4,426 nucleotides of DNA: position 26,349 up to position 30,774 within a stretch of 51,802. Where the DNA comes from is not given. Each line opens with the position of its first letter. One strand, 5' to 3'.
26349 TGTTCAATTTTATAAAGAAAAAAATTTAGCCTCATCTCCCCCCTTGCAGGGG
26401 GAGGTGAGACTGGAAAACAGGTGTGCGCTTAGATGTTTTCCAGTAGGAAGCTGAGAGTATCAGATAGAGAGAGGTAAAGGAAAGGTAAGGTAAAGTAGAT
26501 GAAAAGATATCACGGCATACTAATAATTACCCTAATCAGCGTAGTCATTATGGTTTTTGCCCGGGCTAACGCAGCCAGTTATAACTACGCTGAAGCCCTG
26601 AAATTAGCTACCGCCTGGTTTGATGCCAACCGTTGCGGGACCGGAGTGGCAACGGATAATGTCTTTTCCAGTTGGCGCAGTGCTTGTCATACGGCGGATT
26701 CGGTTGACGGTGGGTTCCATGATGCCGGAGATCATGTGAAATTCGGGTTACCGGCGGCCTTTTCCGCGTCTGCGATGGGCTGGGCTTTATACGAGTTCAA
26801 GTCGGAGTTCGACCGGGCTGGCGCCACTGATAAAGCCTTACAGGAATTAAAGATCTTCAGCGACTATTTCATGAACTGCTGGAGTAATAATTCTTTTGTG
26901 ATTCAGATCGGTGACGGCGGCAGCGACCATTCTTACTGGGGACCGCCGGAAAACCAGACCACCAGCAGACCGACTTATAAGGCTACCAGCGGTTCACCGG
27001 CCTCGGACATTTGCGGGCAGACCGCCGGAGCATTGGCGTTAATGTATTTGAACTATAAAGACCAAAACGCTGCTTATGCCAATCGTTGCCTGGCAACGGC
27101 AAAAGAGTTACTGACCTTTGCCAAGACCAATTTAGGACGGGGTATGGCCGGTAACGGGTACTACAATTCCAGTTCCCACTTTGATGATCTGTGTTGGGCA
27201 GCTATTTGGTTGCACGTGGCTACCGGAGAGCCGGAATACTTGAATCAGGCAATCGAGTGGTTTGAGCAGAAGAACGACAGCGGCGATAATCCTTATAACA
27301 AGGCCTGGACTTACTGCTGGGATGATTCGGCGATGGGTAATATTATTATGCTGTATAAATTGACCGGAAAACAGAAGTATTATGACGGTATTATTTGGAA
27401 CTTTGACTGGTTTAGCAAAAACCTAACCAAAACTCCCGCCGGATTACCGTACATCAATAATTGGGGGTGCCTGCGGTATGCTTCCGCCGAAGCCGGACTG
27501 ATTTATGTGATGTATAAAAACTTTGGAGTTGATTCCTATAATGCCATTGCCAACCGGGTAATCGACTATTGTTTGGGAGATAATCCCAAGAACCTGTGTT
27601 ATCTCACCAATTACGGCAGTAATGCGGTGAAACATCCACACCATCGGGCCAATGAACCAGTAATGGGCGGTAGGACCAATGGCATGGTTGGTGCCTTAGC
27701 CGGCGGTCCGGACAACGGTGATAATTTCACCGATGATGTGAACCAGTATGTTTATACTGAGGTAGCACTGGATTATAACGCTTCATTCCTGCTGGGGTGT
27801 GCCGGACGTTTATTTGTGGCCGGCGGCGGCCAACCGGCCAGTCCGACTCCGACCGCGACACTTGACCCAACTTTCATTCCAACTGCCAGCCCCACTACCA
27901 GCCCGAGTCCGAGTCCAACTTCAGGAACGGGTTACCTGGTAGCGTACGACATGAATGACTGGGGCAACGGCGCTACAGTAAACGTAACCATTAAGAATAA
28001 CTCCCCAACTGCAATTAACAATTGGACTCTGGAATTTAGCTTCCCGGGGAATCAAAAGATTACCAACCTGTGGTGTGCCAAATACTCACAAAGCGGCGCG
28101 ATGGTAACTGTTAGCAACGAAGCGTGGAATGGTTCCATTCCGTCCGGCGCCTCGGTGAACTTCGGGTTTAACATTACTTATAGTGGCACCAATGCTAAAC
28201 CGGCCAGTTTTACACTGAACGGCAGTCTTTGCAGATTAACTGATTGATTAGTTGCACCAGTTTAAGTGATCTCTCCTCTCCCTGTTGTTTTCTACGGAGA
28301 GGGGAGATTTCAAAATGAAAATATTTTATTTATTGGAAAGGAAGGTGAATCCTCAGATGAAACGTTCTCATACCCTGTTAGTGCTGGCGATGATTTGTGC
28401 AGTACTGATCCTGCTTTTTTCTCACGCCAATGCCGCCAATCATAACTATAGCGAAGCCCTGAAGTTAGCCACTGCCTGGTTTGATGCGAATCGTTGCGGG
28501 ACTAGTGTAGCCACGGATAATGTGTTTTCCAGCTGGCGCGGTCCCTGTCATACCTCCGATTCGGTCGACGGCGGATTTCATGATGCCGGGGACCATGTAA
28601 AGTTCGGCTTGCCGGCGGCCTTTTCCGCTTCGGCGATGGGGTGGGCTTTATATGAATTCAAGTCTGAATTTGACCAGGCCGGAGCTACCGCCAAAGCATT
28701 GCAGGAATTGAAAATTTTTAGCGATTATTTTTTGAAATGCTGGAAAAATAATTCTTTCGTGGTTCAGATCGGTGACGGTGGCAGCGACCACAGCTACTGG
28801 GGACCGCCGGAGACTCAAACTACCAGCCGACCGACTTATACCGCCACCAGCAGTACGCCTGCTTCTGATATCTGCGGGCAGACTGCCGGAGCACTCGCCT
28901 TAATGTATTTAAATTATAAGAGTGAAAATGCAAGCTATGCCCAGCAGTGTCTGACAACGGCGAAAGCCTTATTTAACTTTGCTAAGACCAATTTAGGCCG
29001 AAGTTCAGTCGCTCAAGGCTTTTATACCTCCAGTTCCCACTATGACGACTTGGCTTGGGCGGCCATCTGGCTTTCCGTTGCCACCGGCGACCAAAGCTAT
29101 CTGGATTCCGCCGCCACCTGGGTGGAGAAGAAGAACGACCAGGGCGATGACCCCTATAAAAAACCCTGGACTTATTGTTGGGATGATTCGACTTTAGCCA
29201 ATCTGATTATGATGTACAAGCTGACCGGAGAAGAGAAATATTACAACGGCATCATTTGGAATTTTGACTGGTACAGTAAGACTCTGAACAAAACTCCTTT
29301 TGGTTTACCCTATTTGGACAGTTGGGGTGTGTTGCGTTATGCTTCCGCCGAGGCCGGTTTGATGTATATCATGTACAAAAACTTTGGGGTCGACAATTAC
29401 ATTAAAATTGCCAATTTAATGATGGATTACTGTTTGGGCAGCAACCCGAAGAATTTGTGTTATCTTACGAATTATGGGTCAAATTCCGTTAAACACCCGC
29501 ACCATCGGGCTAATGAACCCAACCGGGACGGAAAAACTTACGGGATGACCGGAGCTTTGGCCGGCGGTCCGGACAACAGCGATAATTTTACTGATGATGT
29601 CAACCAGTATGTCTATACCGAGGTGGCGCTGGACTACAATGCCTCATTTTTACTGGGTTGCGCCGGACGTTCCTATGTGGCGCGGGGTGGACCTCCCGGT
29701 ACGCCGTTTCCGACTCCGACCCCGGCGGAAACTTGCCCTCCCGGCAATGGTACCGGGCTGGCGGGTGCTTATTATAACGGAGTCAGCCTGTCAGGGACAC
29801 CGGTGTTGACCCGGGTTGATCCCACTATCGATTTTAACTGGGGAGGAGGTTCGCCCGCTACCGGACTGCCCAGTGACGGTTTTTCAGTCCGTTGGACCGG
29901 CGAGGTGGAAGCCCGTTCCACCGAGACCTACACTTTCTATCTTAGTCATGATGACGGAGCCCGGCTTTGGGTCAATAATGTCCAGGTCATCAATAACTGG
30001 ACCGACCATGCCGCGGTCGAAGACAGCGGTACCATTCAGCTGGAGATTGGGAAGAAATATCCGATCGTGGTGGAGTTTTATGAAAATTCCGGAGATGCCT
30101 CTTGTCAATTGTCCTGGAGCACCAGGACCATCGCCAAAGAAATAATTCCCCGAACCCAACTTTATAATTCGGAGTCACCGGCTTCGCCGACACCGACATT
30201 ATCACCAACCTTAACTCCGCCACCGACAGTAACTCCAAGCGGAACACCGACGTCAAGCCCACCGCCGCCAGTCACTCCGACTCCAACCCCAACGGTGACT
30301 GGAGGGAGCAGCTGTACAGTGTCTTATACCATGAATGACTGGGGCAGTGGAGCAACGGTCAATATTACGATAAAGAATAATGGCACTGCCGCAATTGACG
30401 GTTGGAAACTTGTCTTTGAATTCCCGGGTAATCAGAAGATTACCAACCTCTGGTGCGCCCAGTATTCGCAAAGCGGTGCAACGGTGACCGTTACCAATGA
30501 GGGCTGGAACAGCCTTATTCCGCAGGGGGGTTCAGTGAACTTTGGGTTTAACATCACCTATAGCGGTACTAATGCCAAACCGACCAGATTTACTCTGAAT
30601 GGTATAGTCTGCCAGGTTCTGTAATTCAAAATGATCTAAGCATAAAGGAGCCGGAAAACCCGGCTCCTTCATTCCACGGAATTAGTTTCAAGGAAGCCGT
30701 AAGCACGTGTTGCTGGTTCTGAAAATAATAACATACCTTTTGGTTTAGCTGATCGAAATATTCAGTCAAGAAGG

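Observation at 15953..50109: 34-kb single-strand array of 14 secreted cell-wall-targeted proteins, 13 carrying one shared CBM2 cassette, next to outer-membrane genes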

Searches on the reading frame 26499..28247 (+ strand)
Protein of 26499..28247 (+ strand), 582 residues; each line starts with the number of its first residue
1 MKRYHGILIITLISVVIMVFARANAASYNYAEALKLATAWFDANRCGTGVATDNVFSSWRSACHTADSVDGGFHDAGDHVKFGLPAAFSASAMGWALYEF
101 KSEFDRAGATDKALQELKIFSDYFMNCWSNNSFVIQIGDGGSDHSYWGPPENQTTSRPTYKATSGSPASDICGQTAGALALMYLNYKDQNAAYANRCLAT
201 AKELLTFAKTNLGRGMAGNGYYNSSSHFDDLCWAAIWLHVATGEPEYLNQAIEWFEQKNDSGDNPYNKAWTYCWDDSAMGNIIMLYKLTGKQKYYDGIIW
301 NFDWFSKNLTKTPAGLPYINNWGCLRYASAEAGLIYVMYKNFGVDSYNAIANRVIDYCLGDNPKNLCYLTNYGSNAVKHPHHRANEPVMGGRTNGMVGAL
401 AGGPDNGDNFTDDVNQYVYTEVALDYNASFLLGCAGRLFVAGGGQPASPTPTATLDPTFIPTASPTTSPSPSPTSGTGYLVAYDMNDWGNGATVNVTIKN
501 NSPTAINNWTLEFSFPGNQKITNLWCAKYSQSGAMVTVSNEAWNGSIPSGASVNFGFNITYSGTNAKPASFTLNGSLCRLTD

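Call 3: search_protein_families(library=pfam, proteins=[window:26499-28247:+])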
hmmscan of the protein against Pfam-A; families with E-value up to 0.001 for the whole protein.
window:26499-28247:+ (582 aa): 3 families
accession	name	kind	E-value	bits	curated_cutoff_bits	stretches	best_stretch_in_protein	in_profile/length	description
PF00759.25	Glyco_hydro_9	-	9e-111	371.7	27.7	1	30-431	1-441/444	Glycosyl hydrolase family 9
PF00553.25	CBM_2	-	1.4e-30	106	24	1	483-578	5-101/101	Cellulose binding domain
PF07944.18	Beta-AFase-like_GH127_cat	-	0.00066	19.2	24.9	0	204-257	153-206/376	Beta-L-arabinofuranosidase, GH127 catalytic domain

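Call 28: search_solved_structures(query=window:26499-28247:+, max_evalue=1e-20)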
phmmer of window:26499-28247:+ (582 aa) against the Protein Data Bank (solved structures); distinct sequences matched with E-value up to 1e-20: 21.
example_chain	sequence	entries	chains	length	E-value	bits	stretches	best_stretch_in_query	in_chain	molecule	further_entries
1ia6_A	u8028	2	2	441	2e-123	416.2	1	26-443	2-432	CELLULASE CEL9M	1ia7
2yik_A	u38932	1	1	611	8.8e-87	295.2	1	68-461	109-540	ENDOGLUCANASE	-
1g87_A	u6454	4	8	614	1.7e-81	277.7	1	25-470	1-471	ENDOCELLULASE 9G | ENDOGLUCANASE 9G | ENDOGLUCANASE G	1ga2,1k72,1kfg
4dod_A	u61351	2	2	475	1.3e-78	268.2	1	25-447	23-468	1,4-beta-glucanase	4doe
8u49_A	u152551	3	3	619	2.9e-78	267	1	27-447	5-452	Endoglucanase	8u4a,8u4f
2xfg_A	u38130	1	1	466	5.3e-77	262.9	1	26-438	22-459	ENDOGLUCANASE 1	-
1js4_A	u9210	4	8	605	4.9e-75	256.4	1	27-456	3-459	ENDO/EXOCELLULASE E4 | T. FUSCA ENDO/EXO-CELLULASE E4 CATALYTIC DOMAIN AND CELLULOSE-BINDING DOMAIN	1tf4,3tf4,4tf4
5gxx_A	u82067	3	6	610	3.2e-74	253.7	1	25-461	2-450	Glucanase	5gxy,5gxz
5gy0_A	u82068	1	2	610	2.6e-73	250.7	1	25-461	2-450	Glucanase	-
5gy1_A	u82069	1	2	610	4.2e-73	250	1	25-461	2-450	Glucanase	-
7unp_A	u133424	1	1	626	8.8e-72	245.6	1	27-447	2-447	Glucanase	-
7v0i_A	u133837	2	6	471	1e-71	245.4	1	27-447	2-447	Glucanase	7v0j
1ks8_A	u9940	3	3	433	3.6e-71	243.6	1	27-435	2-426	Endo-b-1,4-glucanase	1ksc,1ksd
8ihy_A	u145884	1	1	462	2.2e-66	227.8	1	27-432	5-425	Endoglucanase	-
8ihw_A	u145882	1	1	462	3.5e-66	227.1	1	27-432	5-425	Endoglucanase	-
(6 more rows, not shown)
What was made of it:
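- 26499..28247 (+): GH9-linker-CBM2 without CBM3c, Cel9M-like (GH9_c; CBM2 at nt 27945-28232); tandem paralogue of the next gene. Nearest PDB entry is 1IA6 (call 28).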

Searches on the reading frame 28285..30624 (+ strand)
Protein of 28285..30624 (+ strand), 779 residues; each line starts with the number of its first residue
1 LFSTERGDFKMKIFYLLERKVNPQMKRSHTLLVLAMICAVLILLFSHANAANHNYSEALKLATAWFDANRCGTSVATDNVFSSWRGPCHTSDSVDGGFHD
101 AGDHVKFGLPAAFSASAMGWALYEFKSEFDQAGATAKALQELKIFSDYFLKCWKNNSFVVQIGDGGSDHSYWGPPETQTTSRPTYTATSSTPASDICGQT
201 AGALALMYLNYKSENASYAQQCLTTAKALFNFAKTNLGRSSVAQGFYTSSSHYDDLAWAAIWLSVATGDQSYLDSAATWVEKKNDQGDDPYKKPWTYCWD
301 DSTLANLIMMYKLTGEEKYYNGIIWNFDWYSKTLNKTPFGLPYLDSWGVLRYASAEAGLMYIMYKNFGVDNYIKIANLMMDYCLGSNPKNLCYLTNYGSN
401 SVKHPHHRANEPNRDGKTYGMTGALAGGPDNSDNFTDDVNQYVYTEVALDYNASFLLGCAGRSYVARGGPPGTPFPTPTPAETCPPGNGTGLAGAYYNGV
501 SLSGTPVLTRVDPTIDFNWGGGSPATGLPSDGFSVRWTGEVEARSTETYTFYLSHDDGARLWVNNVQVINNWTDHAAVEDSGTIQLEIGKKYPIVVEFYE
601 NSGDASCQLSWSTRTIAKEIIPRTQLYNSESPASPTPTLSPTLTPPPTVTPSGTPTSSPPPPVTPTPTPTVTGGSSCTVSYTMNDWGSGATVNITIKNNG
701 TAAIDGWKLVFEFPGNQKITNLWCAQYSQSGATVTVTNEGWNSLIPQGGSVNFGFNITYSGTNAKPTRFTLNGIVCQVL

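Call 3: search_protein_families(library=pfam, proteins=[window:28285-30624:+])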
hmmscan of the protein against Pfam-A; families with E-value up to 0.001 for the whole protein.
window:28285-30624:+ (779 aa): 4 families
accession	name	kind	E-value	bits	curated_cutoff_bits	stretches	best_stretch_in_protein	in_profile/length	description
PF00759.25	Glyco_hydro_9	-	2.6e-112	376.8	27.7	1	55-456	1-441/444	Glycosyl hydrolase family 9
PF00553.25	CBM_2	-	9e-31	106.6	24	1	677-776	1-101/101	Cellulose binding domain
PF07691.17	PA14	-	1.2e-30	106.7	24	1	490-623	3-145/147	PA14 domain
PF10528.15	GLEYA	-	4.7e-05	24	26.2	1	533-610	1-88/91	GLEYA domain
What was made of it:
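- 28285..30624 (+): GH9-PA14-linker-CBM2 (CBM2 at nt 30313-30612). Pfam GH9 + PA14 + CBM_2 (call 3).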
